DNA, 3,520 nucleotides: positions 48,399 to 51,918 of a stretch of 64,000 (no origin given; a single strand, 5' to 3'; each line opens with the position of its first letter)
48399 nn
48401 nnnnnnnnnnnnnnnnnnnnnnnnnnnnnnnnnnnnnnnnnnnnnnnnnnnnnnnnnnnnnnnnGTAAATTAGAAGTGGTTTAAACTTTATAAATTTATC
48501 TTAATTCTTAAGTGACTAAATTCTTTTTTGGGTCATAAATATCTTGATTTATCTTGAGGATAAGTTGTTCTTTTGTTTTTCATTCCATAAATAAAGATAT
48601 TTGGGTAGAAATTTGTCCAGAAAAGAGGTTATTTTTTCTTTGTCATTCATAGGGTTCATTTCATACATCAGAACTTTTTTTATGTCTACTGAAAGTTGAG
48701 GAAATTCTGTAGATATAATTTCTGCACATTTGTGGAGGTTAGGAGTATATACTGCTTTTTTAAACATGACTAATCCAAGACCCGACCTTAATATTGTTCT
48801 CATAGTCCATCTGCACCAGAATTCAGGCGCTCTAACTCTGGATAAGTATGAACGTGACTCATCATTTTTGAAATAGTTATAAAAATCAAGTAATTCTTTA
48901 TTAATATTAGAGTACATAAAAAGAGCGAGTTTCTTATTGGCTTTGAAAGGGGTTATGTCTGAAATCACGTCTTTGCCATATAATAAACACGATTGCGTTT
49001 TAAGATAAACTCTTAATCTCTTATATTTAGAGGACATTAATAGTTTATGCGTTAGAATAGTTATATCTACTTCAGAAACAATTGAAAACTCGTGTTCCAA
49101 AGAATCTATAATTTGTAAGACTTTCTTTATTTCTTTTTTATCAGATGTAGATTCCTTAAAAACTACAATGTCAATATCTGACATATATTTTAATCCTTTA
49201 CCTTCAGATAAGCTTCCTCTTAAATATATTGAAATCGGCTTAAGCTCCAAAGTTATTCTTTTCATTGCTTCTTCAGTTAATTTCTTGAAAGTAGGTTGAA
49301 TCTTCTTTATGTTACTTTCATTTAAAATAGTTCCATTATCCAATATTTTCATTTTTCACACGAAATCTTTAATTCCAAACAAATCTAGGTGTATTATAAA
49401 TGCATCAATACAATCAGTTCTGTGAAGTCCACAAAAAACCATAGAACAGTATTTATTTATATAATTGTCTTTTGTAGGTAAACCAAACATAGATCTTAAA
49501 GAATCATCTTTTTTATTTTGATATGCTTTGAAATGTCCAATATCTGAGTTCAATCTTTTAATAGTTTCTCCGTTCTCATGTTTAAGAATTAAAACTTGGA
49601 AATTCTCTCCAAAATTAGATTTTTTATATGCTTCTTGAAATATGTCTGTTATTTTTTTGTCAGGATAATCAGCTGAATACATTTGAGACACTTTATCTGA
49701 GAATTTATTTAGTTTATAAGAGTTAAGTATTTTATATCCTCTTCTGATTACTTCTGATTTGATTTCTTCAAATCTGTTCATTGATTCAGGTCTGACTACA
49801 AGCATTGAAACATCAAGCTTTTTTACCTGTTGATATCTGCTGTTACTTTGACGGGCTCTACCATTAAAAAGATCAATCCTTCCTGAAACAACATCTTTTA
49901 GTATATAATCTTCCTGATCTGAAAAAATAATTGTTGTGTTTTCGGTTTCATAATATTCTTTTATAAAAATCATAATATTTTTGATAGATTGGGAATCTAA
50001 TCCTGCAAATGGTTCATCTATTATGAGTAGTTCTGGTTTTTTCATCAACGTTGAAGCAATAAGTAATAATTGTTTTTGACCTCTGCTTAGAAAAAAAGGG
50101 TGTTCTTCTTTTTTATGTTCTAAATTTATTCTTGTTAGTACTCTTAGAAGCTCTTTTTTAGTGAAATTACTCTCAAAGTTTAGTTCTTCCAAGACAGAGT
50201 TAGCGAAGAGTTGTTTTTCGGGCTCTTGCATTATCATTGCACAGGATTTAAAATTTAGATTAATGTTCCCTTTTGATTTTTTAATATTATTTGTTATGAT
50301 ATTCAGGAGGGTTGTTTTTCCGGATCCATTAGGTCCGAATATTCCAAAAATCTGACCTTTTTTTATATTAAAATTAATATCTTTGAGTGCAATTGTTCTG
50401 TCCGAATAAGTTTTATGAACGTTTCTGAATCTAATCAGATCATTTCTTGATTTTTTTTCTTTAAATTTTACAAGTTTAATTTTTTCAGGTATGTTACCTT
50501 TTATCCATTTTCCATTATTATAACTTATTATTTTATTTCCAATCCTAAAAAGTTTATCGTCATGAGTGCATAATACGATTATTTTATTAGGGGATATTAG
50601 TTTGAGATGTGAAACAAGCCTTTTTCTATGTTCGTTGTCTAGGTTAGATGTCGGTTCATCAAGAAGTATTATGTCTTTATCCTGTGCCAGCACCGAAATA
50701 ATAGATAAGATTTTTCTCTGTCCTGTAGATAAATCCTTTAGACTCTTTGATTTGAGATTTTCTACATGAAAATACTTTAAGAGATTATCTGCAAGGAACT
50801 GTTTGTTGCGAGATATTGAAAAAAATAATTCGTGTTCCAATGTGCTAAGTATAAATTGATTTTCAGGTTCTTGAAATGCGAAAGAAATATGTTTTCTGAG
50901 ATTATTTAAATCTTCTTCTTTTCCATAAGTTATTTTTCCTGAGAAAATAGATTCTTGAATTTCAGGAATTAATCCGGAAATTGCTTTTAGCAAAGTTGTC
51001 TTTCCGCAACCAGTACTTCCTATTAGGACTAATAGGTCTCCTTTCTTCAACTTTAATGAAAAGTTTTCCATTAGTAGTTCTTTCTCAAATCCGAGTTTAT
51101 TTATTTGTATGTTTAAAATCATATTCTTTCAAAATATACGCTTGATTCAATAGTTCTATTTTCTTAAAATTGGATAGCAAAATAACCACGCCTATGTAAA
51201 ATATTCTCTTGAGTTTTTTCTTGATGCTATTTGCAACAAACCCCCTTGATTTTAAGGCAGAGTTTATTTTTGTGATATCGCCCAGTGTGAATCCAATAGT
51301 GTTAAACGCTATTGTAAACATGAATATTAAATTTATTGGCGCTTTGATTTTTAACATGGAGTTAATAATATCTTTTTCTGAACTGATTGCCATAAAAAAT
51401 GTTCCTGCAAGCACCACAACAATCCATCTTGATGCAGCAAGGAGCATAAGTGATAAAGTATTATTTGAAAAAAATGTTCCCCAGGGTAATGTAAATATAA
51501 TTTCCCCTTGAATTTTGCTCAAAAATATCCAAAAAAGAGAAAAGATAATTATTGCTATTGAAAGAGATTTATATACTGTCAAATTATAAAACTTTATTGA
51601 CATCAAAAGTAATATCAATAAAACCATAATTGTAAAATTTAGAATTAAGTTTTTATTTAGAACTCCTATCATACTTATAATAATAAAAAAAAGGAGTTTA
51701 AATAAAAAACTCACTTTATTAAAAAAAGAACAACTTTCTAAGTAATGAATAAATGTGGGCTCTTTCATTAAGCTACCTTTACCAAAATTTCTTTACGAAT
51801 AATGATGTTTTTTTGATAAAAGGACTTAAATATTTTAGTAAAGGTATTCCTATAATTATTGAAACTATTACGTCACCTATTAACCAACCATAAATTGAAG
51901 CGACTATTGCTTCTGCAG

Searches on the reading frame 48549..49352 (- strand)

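Call 30: search_protein_families(library=pfam, proteins=[window:48549-49352:-], max_evalue=0.001)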
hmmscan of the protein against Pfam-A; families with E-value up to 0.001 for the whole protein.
window:48549-49352:- (267 aa): 2 families
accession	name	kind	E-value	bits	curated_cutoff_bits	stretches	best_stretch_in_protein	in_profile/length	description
PF01909.29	NTP_transf_2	-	6.2e-06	27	21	1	35-87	9-69/93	Nucleotidyltransferase domain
PF18765.7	Polbeta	-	7.5e-05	23.3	26.9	1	38-103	12-72/93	Polymerase beta, Nucleotidyltransferase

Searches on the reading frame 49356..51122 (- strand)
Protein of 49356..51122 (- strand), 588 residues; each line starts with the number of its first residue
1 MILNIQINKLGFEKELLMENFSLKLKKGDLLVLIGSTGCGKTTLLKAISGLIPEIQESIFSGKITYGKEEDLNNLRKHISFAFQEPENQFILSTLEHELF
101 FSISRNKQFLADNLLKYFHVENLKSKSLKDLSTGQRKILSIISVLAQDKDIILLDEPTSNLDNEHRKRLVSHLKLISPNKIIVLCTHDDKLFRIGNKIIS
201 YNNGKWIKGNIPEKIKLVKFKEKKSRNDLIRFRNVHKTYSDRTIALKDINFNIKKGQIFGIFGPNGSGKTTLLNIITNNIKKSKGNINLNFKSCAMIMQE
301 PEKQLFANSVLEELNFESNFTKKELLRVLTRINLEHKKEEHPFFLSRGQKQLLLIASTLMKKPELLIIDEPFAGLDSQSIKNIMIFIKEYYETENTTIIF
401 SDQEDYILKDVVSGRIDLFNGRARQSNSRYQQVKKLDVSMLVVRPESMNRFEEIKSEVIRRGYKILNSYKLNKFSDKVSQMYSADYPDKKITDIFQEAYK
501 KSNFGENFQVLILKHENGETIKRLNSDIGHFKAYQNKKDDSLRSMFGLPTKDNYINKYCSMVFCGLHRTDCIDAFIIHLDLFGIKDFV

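Call 30: search_protein_families(library=pfam, proteins=[window:49356-51122:-], max_evalue=0.001)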
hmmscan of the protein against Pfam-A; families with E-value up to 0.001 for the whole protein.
window:49356-51122:- (588 aa): 38 families (the best 25 are shown)
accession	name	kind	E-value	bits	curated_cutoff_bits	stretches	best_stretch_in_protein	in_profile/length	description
PF00005.33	ABC_tran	-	2.4e-53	180.8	25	2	246-373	1-137/137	ABC transporter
PF13304.12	AAA_21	-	2.7e-20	74.1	27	2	325-401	220-296/304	AAA domain, putative AbiEii toxin, Type IV TA system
PF02463.25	SMC_N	-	2.3e-13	50.5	40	1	30-199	26-209/220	RecF/RecN/SMC N terminal domain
PF13401.12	AAA_22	-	6.9e-11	43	27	1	29-104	6-65/130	AAA domain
PF00437.27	T2SSE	-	3.5e-08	32.9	24.9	0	5-59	119-173/370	Type II/IV secretion system protein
PF01637.24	ATPase_2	-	8.3e-08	32.7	33.2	1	240-284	2-48/225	ATPase domain predominantly from Archaea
PF00931.28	NB-ARC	-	9.9e-08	32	23.5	0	256-324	18-88/248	NB-ARC domain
PF03193.22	RsgA_GTPase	-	2.4e-07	31.2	30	0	12-51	91-129/174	RsgA GTPase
PF13555.12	AAA_29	-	4.8e-07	29.9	27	0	24-51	18-45/61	P-loop containing region of AAA domain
PF24883.2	NPHP3_N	-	1.5e-06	29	24.8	0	27-153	21-129/164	Nephrocystin 3, N-terminal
PF13191.12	AAA_16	-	1.8e-06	29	32.6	0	258-356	26-124/167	AAA ATPase domain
PF13173.12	AAA_14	-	2.1e-06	28.2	27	0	257-306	3-50/129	AAA domain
PF00004.35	AAA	-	3e-06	28.2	21.2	0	261-301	3-42/131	ATPase family associated with various cellular activities (AAA)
PF07693.20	KAP_NTPase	-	5e-06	26.4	20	1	253-334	17-99/293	KAP family P-loop domain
PF13604.12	AAA_30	-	5.7e-06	26.6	27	0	257-370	19-96/191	AAA domain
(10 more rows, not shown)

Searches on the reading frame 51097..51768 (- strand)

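Call 30: search_protein_families(library=pfam, proteins=[window:51097-51768:-], max_evalue=0.001)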
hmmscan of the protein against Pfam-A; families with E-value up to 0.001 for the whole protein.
window:51097-51768:- (223 aa): 1 family
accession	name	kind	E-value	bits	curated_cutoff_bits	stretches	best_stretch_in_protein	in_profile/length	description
PF02361.21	CbiQ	-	3e-10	40.5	25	1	21-217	10-209/216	Cobalt transport protein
